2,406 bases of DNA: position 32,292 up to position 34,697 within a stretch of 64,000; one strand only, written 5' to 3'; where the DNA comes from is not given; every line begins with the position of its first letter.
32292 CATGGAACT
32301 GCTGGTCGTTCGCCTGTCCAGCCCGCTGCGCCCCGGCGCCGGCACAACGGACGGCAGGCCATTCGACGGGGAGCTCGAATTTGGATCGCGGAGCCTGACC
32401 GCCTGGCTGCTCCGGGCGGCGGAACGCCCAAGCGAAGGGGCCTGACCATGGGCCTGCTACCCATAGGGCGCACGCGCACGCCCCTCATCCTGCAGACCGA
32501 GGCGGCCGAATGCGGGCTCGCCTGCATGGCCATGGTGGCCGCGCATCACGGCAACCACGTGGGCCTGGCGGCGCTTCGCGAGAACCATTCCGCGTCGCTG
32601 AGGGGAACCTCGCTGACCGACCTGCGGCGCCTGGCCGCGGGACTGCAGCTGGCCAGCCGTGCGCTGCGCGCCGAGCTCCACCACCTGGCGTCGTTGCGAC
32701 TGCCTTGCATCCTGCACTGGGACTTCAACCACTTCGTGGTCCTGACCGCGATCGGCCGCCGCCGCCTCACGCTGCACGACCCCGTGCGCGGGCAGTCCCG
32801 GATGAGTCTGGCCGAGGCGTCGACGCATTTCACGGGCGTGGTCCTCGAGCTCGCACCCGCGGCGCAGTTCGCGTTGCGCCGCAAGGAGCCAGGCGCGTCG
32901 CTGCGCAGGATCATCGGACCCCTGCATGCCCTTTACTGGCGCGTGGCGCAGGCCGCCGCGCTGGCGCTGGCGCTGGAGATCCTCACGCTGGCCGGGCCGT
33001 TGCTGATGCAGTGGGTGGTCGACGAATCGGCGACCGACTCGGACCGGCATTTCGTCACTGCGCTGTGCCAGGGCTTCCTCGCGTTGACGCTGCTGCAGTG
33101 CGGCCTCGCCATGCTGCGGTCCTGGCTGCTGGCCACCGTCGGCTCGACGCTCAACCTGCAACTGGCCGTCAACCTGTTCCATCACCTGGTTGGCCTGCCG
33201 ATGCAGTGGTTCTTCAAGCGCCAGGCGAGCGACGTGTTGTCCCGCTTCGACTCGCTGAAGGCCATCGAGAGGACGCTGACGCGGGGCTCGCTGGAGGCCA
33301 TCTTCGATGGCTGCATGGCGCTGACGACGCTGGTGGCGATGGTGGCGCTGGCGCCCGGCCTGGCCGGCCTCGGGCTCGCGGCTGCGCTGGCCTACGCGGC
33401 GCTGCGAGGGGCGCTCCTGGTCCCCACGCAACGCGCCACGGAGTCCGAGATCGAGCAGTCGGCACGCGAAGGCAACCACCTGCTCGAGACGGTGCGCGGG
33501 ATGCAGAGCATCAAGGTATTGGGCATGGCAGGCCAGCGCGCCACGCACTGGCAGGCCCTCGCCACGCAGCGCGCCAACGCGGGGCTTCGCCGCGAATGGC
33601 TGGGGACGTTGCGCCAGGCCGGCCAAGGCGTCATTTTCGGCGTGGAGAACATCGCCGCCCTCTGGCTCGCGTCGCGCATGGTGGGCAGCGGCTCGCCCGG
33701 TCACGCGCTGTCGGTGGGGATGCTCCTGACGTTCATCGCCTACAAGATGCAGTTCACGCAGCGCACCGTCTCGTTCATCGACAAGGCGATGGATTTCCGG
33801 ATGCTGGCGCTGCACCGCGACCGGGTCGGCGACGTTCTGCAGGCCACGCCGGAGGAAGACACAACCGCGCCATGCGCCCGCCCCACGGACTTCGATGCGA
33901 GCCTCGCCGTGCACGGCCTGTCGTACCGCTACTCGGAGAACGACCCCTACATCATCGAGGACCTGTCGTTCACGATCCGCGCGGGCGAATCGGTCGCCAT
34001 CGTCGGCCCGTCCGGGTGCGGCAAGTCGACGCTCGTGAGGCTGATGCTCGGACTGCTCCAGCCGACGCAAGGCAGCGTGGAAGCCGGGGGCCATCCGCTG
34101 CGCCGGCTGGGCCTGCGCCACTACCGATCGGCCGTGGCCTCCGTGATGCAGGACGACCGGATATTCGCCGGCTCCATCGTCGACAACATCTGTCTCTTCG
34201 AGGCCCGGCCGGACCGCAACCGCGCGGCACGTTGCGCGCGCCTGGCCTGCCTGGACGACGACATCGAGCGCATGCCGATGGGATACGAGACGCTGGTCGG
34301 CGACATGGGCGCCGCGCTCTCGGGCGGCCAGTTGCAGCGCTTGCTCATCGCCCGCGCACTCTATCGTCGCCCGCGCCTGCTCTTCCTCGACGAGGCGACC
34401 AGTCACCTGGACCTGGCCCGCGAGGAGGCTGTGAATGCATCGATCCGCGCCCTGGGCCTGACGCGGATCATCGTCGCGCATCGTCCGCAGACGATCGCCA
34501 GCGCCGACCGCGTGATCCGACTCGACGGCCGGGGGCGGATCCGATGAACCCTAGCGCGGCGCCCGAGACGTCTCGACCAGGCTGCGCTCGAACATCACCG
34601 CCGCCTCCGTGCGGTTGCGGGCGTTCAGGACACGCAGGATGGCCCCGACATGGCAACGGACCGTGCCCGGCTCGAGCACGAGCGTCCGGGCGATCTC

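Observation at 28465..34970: Complete class II (LanM-type) lanthipeptide gene cluster in a high-GC, proteobacterial-type chromosome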

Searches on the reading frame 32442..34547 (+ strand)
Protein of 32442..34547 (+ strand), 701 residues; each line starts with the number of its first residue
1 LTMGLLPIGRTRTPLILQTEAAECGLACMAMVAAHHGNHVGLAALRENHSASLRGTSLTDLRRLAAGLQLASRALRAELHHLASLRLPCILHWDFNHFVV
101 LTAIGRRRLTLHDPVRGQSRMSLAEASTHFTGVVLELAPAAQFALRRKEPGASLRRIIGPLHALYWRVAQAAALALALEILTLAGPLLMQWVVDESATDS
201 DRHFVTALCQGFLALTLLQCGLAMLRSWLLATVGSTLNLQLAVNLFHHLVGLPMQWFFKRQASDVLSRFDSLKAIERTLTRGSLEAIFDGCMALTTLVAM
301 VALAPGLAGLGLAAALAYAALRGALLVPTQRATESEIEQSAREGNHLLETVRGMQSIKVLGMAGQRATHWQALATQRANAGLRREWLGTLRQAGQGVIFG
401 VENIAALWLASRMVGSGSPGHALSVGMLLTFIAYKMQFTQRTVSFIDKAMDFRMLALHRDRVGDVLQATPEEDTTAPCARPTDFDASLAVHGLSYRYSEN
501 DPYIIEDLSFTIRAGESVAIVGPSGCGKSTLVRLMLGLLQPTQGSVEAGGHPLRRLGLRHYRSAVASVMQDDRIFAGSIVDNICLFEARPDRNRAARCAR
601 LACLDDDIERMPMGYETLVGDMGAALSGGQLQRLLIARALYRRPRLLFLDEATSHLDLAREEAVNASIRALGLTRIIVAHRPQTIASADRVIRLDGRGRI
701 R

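Call 5: search_protein_families(library=pfam, proteins=[window:32442-34547:+], max_evalue=0.01)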
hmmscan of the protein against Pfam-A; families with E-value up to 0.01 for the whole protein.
window:32442-34547:+ (701 aa): 9 families
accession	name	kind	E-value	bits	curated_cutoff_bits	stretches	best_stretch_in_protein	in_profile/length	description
PF03412.21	Peptidase_C39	-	2.5e-32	111.9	22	1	13-141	2-132/133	Peptidase C39 family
PF00005.33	ABC_tran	-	6.5e-32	111.4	25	1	506-654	2-137/137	ABC transporter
PF00664.28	ABC_membrane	-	3.6e-29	102.7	28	1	173-440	6-272/274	ABC transporter transmembrane region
PF02463.25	SMC_N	-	2e-06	27.9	40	1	625-694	136-211/220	RecF/RecN/SMC N terminal domain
PF13191.12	AAA_16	-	0.00014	22.8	32.6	1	513-671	20-155/167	AAA ATPase domain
PF13401.12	AAA_22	-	0.00083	20.1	27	1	516-653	6-94/130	AAA domain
PF13555.12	AAA_29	-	0.0013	18.8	27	1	511-543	18-50/61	P-loop containing region of AAA domain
PF13304.12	AAA_21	-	0.0031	18.1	27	0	518-541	2-25/304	AAA domain, putative AbiEii toxin, Type IV TA system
PF03193.22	RsgA_GTPase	-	0.0043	17.3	30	1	499-541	91-132/174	RsgA GTPase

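Call 6: search_protein_families(library=ncbifam, proteins=[window:32442-34547:+], max_evalue=0.01)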
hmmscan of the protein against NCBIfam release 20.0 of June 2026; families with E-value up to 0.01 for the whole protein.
window:32442-34547:+ (701 aa): 188 families (the best 25 are shown)
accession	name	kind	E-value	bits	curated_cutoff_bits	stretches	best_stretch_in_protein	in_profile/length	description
TIGR03796.1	NHLM_micro_ABC1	equivalog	1.3e-129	433.5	853.3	1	12-700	1-689/710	NHLP family bacteriocin export ABC transporter peptidase/permease/ATPase subunit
TIGR01846.1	type_I_sec_HlyB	subfamily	3.4e-108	362.8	725.55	1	25-699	1-668/694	type I secretion system permease/ATPase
TIGR03797.1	NHLM_micro_ABC2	equivalog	1.2e-103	347.9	709.4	1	31-699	6-661/686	NHLP bacteriocin export ABC transporter permease/ATPase subunit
TIGR03375.1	type_I_sec_LssB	subfamily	8.5e-87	292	693.1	1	26-700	4-679/696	type I secretion system permease/ATPase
TIGR01193.1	bacteriocin_ABC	subfamily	8.5e-81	272.5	523.85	1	18-695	1-682/708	peptide cleavage/export ABC transporter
TIGR02204.1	MsbA_rel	hypoth_equivalog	4.6e-68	230.3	780.4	1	164-700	16-552/576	ABC transporter, permease/ATP-binding protein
TIGR01842.1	type_I_sec_PrtD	subfamily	7.5e-67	226.1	510.15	1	170-694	10-526/544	type I secretion system permease/ATPase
TIGR02203.1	MsbA_lipidA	equivalog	1.3e-63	215.4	602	1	186-696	34-543/572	lipid A export permease/ATP-binding protein MsbA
TIGR00958.1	3a01208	subfamily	1.6e-62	211.8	874.6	1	184-694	179-686/711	antigen peptide transporter 2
TIGR02857.1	CydD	equivalog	7.8e-61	206.6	435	2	465-694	300-529/529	thiol reductant ABC exporter subunit CydD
TIGR02868.1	CydC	equivalog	1.2e-56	192.5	329.05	1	243-681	90-529/530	thiol reductant ABC exporter subunit CydC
NF052233.1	CphA_assoc_ABC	equivalog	2.7e-56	191.3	880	1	184-700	207-720/766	cyanophycin metabolism-associated ABC transporter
NF045513.1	HepA_fam_ABC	equivalog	1.2e-55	189.1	725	1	191-700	82-586/610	heterocyst formation ABC transporter subunit HepA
NF010178.0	PRK13657.1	equivalog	2.7e-54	184.6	733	1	165-695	18-543/588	glucan ABC transporter ATP-binding protein/ permease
NF008381.0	PRK11176.1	equivalog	1.2e-48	165.9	867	2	485-695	339-552/582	lipid A ABC transporter ATP-binding protein/permease MsbA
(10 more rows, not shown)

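Call 57: search_solved_structures(query=window:32448-34547:+, max_evalue=1e-30, show_alignments=1)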
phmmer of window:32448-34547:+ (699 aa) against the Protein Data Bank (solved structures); distinct sequences matched with E-value up to 1e-30: 241 (the best 60 are shown).
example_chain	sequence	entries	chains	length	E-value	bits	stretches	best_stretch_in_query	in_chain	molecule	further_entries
9nfi_A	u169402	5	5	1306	2.3e-82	280.7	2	212-689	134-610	Permeability Glycoprotein (P-gp)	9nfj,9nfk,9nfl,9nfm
4ry2_A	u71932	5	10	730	4.5e-81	276.5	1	14-692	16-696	ABC-type bacteriocin transporter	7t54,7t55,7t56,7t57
8vp3_A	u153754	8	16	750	5e-81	276.3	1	14-692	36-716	ABC-type bacteriocin transporter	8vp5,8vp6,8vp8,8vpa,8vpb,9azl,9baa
6ujt_A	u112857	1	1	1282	9.8e-81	275.4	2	327-694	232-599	ATP-dependent translocase ABCB1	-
4s0f_A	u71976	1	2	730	1.2e-80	275.1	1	14-692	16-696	ABC-type bacteriocin transporter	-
6ujr_A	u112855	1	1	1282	1.7e-80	274.6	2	329-694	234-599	ATP-dependent translocase ABCB1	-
6ujs_A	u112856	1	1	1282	1.8e-80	274.5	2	329-694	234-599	ATP-dependent translocase ABCB1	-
6ujw_A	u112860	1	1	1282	1.8e-80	274.5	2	329-694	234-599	ATP-dependent translocase ABCB1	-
4m1m_A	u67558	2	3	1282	1.8e-80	274.5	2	329-694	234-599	Multidrug resistance protein 1A | ATP-dependent translocase ABCB1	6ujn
4lsg_A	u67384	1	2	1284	1.8e-80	274.5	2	329-694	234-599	Multidrug resistance protein 1A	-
3g5u_A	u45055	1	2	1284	1.8e-80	274.5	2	329-694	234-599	Multidrug resistance protein 1a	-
6q81_A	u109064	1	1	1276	3.3e-80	273.6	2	329-694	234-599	P-glycoprotein (ABCB1)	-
4m2s_A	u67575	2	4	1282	3.3e-80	273.6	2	329-694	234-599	Multidrug resistance protein 1A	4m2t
5kpi_A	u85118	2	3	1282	3.3e-80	273.6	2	329-694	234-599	Multidrug resistance protein 1A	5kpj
4q9h_A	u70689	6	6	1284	3.3e-80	273.6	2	329-694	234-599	Multidrug resistance protein 1A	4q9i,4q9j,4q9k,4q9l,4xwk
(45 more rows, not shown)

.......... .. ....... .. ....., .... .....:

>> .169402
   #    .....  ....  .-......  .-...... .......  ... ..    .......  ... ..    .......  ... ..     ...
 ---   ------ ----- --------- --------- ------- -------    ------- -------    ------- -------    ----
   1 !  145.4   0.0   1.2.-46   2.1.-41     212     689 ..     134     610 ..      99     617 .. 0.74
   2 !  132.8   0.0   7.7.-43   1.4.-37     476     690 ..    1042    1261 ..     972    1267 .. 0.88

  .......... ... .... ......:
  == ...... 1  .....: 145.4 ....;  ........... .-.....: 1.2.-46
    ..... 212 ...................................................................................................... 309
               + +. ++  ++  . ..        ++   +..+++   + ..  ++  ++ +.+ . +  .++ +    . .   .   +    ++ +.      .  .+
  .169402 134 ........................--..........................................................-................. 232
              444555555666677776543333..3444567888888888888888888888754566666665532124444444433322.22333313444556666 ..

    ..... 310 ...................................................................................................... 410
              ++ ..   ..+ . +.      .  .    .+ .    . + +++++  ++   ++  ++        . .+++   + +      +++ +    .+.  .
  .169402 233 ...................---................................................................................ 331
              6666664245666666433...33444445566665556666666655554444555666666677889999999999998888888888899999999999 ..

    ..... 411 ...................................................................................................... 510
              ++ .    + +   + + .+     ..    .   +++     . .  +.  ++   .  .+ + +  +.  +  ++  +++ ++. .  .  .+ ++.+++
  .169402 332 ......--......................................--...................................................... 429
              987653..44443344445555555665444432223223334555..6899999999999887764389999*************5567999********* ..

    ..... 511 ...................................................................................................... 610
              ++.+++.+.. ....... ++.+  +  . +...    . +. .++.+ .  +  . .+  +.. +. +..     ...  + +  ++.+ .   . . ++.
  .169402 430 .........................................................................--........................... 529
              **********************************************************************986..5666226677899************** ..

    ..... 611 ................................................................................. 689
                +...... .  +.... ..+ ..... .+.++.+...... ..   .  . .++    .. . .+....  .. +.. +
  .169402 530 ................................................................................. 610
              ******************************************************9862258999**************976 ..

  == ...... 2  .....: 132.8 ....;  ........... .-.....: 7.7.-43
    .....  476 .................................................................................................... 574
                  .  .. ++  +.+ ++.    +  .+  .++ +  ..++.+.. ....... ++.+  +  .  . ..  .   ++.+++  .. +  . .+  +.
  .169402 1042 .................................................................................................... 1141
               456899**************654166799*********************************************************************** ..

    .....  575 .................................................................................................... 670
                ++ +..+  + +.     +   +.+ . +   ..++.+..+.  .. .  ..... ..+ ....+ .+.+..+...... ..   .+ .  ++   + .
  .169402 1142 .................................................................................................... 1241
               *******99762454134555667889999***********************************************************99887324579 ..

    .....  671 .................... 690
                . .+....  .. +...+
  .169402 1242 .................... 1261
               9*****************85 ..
